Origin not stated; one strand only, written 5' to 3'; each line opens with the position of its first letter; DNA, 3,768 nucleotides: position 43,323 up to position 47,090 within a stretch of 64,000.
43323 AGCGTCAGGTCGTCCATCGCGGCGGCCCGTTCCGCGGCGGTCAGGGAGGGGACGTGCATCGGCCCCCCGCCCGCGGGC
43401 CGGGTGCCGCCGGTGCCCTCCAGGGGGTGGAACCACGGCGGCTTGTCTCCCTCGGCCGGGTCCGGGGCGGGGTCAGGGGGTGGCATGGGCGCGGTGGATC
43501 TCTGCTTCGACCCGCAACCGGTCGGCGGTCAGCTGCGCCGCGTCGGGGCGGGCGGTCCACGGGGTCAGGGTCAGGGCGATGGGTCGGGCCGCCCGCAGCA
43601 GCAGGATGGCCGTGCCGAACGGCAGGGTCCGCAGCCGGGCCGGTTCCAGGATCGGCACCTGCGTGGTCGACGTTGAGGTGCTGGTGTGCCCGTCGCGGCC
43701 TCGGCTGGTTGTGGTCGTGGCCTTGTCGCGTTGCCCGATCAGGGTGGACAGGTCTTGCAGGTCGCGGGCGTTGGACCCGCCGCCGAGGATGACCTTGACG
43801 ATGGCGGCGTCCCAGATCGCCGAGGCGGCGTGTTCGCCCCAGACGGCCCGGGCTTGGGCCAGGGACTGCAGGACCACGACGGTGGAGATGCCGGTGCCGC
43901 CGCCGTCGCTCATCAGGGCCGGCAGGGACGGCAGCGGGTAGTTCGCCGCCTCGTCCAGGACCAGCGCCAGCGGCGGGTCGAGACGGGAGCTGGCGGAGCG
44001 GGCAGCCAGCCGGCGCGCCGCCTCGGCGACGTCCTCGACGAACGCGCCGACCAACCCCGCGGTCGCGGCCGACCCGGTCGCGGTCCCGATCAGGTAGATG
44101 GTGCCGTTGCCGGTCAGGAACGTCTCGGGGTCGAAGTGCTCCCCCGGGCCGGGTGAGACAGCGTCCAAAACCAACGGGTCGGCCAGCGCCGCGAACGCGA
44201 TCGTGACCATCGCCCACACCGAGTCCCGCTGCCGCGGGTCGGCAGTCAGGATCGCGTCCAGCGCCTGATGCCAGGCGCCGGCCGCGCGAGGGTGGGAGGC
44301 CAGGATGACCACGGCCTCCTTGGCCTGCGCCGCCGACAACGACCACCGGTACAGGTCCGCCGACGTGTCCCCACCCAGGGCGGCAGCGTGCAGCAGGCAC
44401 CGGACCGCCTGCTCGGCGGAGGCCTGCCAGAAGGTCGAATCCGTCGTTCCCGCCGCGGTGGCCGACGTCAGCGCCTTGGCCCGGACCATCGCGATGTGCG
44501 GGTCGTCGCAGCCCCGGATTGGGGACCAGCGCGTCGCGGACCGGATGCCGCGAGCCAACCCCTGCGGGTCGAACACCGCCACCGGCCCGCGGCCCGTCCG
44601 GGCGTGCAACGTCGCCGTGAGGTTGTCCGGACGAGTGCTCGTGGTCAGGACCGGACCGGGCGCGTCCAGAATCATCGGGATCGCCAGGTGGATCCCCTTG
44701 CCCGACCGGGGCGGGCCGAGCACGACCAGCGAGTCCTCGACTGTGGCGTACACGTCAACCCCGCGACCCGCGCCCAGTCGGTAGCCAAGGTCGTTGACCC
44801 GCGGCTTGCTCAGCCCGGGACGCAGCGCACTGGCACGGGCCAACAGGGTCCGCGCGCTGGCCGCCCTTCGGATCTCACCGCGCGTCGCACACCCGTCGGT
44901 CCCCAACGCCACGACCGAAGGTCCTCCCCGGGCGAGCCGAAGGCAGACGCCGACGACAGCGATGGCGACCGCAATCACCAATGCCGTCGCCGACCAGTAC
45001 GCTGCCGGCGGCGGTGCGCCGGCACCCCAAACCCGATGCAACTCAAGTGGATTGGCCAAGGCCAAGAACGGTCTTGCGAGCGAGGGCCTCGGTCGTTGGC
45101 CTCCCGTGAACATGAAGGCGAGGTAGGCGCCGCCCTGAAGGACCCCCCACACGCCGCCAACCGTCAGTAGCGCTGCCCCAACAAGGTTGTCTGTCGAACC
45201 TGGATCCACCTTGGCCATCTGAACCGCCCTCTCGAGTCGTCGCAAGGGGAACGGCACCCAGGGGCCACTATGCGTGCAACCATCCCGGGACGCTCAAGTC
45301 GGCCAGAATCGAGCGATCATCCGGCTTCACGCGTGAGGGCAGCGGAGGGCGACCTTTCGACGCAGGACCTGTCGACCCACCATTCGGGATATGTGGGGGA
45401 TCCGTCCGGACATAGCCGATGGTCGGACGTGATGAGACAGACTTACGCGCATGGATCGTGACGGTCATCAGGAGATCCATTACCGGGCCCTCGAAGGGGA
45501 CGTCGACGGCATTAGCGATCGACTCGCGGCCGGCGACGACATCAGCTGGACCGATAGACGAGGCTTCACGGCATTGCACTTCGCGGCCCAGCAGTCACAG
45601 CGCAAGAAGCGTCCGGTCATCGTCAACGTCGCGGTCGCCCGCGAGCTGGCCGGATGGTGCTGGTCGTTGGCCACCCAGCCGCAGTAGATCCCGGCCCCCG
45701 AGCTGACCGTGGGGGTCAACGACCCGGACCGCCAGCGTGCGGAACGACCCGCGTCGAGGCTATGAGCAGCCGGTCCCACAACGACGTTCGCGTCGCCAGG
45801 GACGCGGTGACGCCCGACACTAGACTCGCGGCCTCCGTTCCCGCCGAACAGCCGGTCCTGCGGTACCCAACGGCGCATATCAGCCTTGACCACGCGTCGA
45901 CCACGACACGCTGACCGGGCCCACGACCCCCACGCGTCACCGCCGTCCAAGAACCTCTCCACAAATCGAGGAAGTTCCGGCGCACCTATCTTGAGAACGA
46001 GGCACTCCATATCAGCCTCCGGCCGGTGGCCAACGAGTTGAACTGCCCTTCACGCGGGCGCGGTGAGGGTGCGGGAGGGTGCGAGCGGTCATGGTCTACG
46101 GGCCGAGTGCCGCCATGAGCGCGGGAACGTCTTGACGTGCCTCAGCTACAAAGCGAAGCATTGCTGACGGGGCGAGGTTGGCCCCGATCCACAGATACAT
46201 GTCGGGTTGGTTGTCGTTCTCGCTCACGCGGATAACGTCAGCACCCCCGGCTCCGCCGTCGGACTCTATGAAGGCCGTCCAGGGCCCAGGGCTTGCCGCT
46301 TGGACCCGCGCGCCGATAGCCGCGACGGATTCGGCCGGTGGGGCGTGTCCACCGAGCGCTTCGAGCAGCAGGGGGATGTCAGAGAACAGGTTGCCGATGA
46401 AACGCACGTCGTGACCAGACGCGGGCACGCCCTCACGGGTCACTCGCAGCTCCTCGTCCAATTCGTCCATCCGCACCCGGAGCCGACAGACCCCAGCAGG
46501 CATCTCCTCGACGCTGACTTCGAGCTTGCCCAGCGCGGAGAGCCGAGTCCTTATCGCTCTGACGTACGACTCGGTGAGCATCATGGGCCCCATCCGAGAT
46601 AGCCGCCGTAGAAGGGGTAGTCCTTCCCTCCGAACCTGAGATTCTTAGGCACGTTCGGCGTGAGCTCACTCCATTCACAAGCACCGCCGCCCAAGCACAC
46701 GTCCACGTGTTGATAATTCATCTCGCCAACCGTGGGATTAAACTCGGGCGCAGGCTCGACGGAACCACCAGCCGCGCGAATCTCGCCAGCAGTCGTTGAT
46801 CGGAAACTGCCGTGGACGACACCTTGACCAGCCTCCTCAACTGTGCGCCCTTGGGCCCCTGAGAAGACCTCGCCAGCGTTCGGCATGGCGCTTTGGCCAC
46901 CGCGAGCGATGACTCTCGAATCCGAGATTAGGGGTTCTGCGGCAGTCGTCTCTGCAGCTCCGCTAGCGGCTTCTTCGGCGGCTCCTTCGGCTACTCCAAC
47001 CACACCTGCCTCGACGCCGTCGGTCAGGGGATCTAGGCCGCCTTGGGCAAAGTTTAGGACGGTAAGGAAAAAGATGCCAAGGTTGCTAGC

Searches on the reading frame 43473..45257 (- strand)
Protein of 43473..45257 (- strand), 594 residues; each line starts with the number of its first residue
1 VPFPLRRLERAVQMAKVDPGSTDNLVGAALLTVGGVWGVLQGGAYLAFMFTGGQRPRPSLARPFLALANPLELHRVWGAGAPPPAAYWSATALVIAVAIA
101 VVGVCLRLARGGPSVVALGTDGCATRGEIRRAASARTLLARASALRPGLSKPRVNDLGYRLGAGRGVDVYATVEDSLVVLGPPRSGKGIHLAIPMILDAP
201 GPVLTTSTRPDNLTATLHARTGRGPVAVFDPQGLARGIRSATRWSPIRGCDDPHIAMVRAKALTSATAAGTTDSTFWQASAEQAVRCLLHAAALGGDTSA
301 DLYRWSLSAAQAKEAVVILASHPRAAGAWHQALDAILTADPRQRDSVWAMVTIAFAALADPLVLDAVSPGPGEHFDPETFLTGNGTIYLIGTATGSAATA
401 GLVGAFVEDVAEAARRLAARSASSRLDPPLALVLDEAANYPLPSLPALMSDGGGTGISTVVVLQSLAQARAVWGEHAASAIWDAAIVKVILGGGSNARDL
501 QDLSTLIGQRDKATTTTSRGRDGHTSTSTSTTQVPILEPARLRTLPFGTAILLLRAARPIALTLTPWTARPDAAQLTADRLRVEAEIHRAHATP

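Call 3: search_protein_families(library=pfam, proteins=[window:43473-45257:-], max_evalue=0.01)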
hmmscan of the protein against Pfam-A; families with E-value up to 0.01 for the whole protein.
window:43473-45257:- (594 aa): 3 families
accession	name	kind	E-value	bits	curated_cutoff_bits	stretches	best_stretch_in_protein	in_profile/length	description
PF12696.13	TraG-D_C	-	5.5e-29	101.1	22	1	429-546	1-125/126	TraM recognition site of TraD and TraG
PF02534.20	T4SS-DNA_transf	-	1.2e-19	70.9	20.1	1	177-563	47-441/468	Type IV secretory system Conjugative DNA transfer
PF10412.15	TrwB_AAD_bind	-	1.4e-10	41.1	20.5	1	241-560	75-381/387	Type IV secretion-system coupling protein DNA-binding domain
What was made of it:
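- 43473..45218 (-): VirD4/TraG-type coupling protein (T4CP), intact N-terminus. TraG-D_C 5.5e-29 and T4SS-DNA_transf 1.2e-19 (call 3).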

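Call 11: search_protein_families(library=ncbifam, proteins=[window:43473-45257:-], max_evalue=0.01)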
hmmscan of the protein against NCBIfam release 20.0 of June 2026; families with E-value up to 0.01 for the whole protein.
window:43473-45257:- (594 aa): 5 families
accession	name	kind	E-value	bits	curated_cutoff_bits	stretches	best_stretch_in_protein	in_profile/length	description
NF045973.1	conju_CD1115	equivalog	8.1e-18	64.5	250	1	177-565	27-433/442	VirD4-like conjugal transfer protein, CD1115 family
NF010450.0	PRK13876.1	subfamily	1.4e-07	30.1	674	1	86-232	76-202/667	IncP-type conjugal transfer protein TraG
TIGR03743.1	SXT_TraD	subfamily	0.00042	18.9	366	1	410-558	466-627/636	conjugative transfer system coupling protein TraD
NF010424.0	PRK13850.1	equivalog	0.007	14.6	681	1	175-231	141-195/670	type IV secretion system ATPase VirD4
TIGR02759.1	TraD_Ftype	equivalog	0.0095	14.7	521.35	0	432-560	411-544/566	type IV conjugative transfer system coupling protein TraD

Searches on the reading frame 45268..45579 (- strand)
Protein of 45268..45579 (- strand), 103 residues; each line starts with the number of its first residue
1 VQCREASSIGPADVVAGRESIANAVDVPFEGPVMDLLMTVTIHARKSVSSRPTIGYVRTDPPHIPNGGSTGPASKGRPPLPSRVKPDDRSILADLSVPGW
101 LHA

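Call 3: search_protein_families(library=pfam, proteins=[window:45268-45579:-], max_evalue=0.01)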
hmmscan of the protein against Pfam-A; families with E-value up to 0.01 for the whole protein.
window:45268-45579:- (103 aa): 0 families

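Call 11: search_protein_families(library=ncbifam, proteins=[window:45268-45579:-], max_evalue=0.01)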
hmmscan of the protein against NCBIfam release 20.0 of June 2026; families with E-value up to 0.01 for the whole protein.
window:45268-45579:- (103 aa): 0 families

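Call 23: search_protein_families(library=pfam, proteins=[window:45268-45579:-], max_evalue=5)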
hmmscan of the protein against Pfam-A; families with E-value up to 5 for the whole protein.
window:45268-45579:- (103 aa): 0 families

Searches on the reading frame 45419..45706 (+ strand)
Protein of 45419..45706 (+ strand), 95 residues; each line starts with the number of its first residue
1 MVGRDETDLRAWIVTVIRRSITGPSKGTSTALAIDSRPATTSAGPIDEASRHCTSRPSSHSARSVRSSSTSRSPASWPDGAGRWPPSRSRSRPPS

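Call 23: search_protein_families(library=pfam, proteins=[window:45419-45706:+], max_evalue=5)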
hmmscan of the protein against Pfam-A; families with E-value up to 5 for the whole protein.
window:45419-45706:+ (95 aa): 0 families

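Call 66: search_dna_similar(query=window:45451-45684:+, collection=plasmids, mode=protein, max_evalue=1, max_rows=15)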
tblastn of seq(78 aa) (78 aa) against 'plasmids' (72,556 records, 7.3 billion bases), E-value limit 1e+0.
Records with a match: 95; places in all: 109; records where one place covers at least 80% of the query: 0.
Best place of each record, by identity: 80-90% 6; 60-80% 27; <60% 62.
By first word of the organism name: Agrobacterium 45; Rhodococcus 19; Streptomyces 5; Pseudonocardia 5; Mycobacterium 3; Gordonia 2; Priestia 2; Rhizobium 2; Vibrio 2; Microbacterium 1; and 9 more.
By predicted mobility (MOB-suite, as given by PLSDB): non-mobilizable 59; mobilizable 19; conjugative 17.
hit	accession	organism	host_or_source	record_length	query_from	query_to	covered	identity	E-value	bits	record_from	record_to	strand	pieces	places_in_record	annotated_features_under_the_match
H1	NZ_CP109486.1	Streptomyces sp. NBC_01445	-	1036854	1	48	62%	47.9%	2e-4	44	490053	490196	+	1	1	record has no annotation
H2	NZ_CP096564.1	Rhodococcus qingshengii JCM 15477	sandy loam,soil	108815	47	74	36%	82.1%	2e-7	53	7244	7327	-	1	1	IS110 family transposase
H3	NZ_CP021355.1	Rhodococcus oxybenzonivorans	river sediment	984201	51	77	35%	85.2%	7e-8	54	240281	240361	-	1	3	IS110 family transposase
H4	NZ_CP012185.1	Pseudonocardia sp. EC080619-01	Apterostigma dentigerum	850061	46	75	38%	73.3%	2e-5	47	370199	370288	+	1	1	IS110 family transposase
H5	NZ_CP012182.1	Pseudonocardia sp. EC080610-09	Apterostigma dentigerum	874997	46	75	38%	73.3%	2e-5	47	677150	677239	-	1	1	IS110 family transposase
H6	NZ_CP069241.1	Rhodococcus sp. USK13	cell culture,Sand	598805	51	77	35%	81.5%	2e-6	50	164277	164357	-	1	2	IS110 family transposase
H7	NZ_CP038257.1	Microbacterium sediminis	sediment,deep-sea sediment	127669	42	75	44%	62.9%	3e-4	44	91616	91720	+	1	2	IS110 family transposase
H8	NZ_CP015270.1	Mycobacterium intracellulare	cell culture,heated-cooler unit water ...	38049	50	76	35%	77.8%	3e-6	50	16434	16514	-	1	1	IS110 family transposase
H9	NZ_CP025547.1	Mycobacterium paragordonae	Homo sapiens,cultured bacteria,sputum ...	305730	49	75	35%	77.8%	3e-5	47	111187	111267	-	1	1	none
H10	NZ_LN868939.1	Nocardia farcinica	not known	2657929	2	59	74%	36.2%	2e-3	41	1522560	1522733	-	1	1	none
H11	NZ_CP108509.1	Streptomyces sp. NBC_01237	-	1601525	21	76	72%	37.5%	9e-1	34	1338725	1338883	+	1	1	none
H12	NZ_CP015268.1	Mycobacterium intracellulare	cell culture,heated-cooler unit water ...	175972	36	75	51%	52.5%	1e-4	45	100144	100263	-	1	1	none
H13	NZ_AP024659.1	Arthrobacter sp. NicSoilB11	-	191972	50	75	33%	80.8%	3e-7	52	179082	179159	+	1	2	IS110 family transposase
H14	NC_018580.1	Gordonia sp. KTR9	-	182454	51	76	33%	80.8%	1e-6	50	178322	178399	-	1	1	IS110 family transposase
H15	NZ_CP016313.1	Thermus brockianus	whole organism,environmental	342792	2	52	65%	39.2%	4e-1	35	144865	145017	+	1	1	ankyrin repeat domain-containing protein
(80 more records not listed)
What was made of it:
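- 45436..45934 (+): Scar: an ankyrin-like fragment joined in frame to the last ~30 codons and 3' end of an IS110-family element. tblastn to annotated IS110 transposases at 73-85% identity, E 7e-8; ankyrin match weak (call 66).
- Checked: Scar: the + strand ORF 45436-45687 joins an ankyrin-like N-terminus to the last ~30 codons of an IS110 transposase (73-85% identity, E 7e-8; call 66).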

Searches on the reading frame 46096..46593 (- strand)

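Call 3: search_protein_families(library=pfam, proteins=[window:46096-46593:-], max_evalue=0.01)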
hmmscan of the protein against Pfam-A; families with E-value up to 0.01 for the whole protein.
window:46096-46593:- (165 aa): 0 families

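Call 11: search_protein_families(library=ncbifam, proteins=[window:46096-46593:-], max_evalue=0.01)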
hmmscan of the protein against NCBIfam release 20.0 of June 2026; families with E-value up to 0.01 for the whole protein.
window:46096-46593:- (165 aa): 0 families

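Call 23: search_protein_families(library=pfam, proteins=[window:46096-46584:-], max_evalue=5)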
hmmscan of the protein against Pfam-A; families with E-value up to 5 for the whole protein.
window:46096-46584:- (162 aa): 1 family
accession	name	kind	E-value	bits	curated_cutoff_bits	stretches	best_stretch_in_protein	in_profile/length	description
PF14077.11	WD40_alt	-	0.35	11.2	25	1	34-50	15-31/48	Alternative WD40 repeat motif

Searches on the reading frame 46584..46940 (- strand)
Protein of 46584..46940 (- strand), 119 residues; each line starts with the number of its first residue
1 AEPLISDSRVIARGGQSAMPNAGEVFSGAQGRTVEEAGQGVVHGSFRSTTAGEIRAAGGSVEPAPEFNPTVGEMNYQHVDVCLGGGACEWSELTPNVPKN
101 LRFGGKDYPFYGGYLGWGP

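Call 43: predict_structure(alignment_id=A2)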
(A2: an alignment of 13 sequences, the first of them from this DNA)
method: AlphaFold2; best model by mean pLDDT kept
length: 119 residues; sequences in the alignment: 13
mean_pLDDT: 78.9   pTM: 0.74
mean pLDDT of the five models: 78.9, 78.5, 77.9, 69.7, 68.2
residues with pLDDT >= 90: 46; 70-90: 39; 50-70: 19; < 50: 15
segments of 3 or more residues with pLDDT < 50: 105-119
pLDDT, mean of each block of 10 residues (from residue 1): 82 84 91 81 83 96 83 80 92 75 49 46
secondary structure, 60 per line:
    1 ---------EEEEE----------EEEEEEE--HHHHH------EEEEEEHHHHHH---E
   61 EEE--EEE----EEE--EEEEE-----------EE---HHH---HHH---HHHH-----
elements in order: E10-14 E25-31 H34-38 E45-50 H51-56 E60-63 E66-68 E73-75 E78-82 H111-114
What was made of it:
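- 46584..46940 (-): C-terminal toxin domain (~115-119 aa) of unknown activity, not in Pfam. AlphaFold model pLDDT 78.9 (call 43).
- Tried and rejected: Toxin fold: the AlphaFold model was acceptable (pLDDT 78.9; call 43), but Foldseek against the PDB gave no hit at E<=0.001.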

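Call 45: fold_search(model_id=the predicted structure, library=pdb)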
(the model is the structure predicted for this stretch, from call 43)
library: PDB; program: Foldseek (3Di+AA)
matches with E <= 10: 351; with E <= 0.001: 0
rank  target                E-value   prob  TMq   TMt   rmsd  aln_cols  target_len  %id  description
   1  8fsl_A                3.6e-01  0.11  0.22  0.23  10.2       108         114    9  Human Mesothelin bound to a neutralizing VH domain antibody (released 2024-05-29)
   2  5yy5_H                6.0e-01  0.05  0.18  0.18  12.4       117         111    8  Structural definition of a unique neutralization epitope on the receptor-binding domain of MERS-CoV spike glycoprotein (released 2018-08-01)
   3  8bk2_H                6.4e-01  0.05  0.18  0.12  13.5       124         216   10  X-ray structure of meningococcal factor H binding protein variant 2 in complex with a specific and bactericidal human  (released 2023-11-22)
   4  1s21                  6.8e-01  0.54  0.42  0.32   5.4       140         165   11  Crystal Structure of AvrPphF ORF2, A Type III Effector from P. syringae (released 2004-09-14)
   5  6czm_D                1.1e+00  0.08  0.27  0.11  17.6       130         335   11  Crystal structure of Medicago truncatula ATP-phosphoribosyltransferase in tense form (released 2018-08-15)
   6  6vca_P                1.1e+00  0.04  0.18  0.18  12.2       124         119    9  TB38 complex (released 2020-11-11)
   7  7d3m_H                1.1e+00  0.05  0.21  0.18  10.5       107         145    5  FOOT AND MOUTH DISEASE VIRUS O/TIBET/99-BOUND THE SINGLE CHAIN FRAGMEN ANTIBODY R50 (released 2021-04-14)
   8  8fsl_D                1.2e+00  0.05  0.19  0.22   9.9       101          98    8  Human Mesothelin bound to a neutralizing VH domain antibody (released 2024-05-29)
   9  9bti_D                1.2e+00  0.03  0.17  0.16  13.6       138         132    8  Rhesus Fab 40591-a.01 in complex with T250.4 RnS SOSIP Env (released 2025-06-11)
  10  6czm_F                1.3e+00  0.08  0.25  0.11   9.8       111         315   13  Crystal structure of Medicago truncatula ATP-phosphoribosyltransferase in tense form (released 2018-08-15)
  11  9ua5_H                1.3e+00  0.04  0.19  0.19  11.4       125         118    9  RABV G binding with CTB011 Fab and CTB012 Fab (released 2026-01-07)
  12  6czm_E                1.4e+00  0.11  0.27  0.11   9.3       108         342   11  Crystal structure of Medicago truncatula ATP-phosphoribosyltransferase in tense form (released 2018-08-15)
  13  8fsl_C                1.4e+00  0.06  0.22  0.22  10.4       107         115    9  Human Mesothelin bound to a neutralizing VH domain antibody (released 2024-05-29)
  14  6czm_A                1.5e+00  0.09  0.27  0.11  10.1       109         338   10  Crystal structure of Medicago truncatula ATP-phosphoribosyltransferase in tense form (released 2018-08-15)
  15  7cj2_K                1.5e+00  0.03  0.17  0.13  13.5       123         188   10  Crystal structure of the Fab antibody complexed with human YKL-40 (released 2021-07-14)
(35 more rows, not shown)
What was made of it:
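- Tried and rejected: The best non-antibody match was AvrPphF ORF2 (1s21), probability 0.54, TM 0.42 (call 45).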

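Call 54: search_solved_structures(query=A2, max_evalue=10)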
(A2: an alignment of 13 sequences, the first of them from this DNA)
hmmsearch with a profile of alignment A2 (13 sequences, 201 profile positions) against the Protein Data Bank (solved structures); distinct sequences matched with E-value up to 10: 7.
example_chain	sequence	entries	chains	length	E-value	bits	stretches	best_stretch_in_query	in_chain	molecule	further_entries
6w4u_A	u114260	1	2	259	0.042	17.1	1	14-107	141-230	Triosephosphate isomerase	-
7rpn_A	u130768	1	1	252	0.76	12.9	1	51-107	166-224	Triosephosphate isomerase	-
1tmh_A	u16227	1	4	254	1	12.5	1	29-107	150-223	TRIOSEPHOSPHATE ISOMERASE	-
1tre_A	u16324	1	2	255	1.2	12.3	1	30-107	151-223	TRIOSEPHOSPHATE ISOMERASE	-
4iot_A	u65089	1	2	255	1.2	12.3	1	29-107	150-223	Triosephosphate isomerase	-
4k6a_A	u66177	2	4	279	1.4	12.1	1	30-107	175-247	Triosephosphate isomerase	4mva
4nad_B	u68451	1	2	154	1.7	11.8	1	21-107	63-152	Regulation of nuclear pre-mRNA domain-containing protein 1B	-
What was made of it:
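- Tried and rejected: A profile search of PDB sequences gave only chance-level TIM hits (call 54).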

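Call 55: search_protein_families(library=pfam, alignment_id=A2, max_evalue=1)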
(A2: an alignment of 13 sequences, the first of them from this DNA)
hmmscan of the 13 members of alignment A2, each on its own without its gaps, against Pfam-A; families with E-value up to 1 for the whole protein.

A. member 1, seq(119 aa): 0 families

B. families by the number of members that match (of 13 scanned): 10 families
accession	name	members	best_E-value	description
PF07591.16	PT-HINT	3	1.9e-25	Pretoxin HINT domain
PF05203.21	Hom_end_hint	3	8.4e-09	Hom_end-associated Hint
PF01079.26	Hint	3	2e-06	Hint module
PF14890.11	Intein_splicing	2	1.7e-07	Intein splicing domain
PF14623.11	Vint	2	0.00013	Hint-domain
PF13403.11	Hint_2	1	2.4e-07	Hint domain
PF20373.3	DUF6668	1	0.12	Family of unknown function (DUF6668)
PF21865.2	TLN1-like_RS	1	0.12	Talin 1-like, rod segment domain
PF19741.4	DUF6230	1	0.16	Family of unknown function (DUF6230)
PF08517.17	AXH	1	0.33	Ataxin-1 and HBP1 module (AXH)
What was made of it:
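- The toxin activity is unknown (calls 45, 55).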
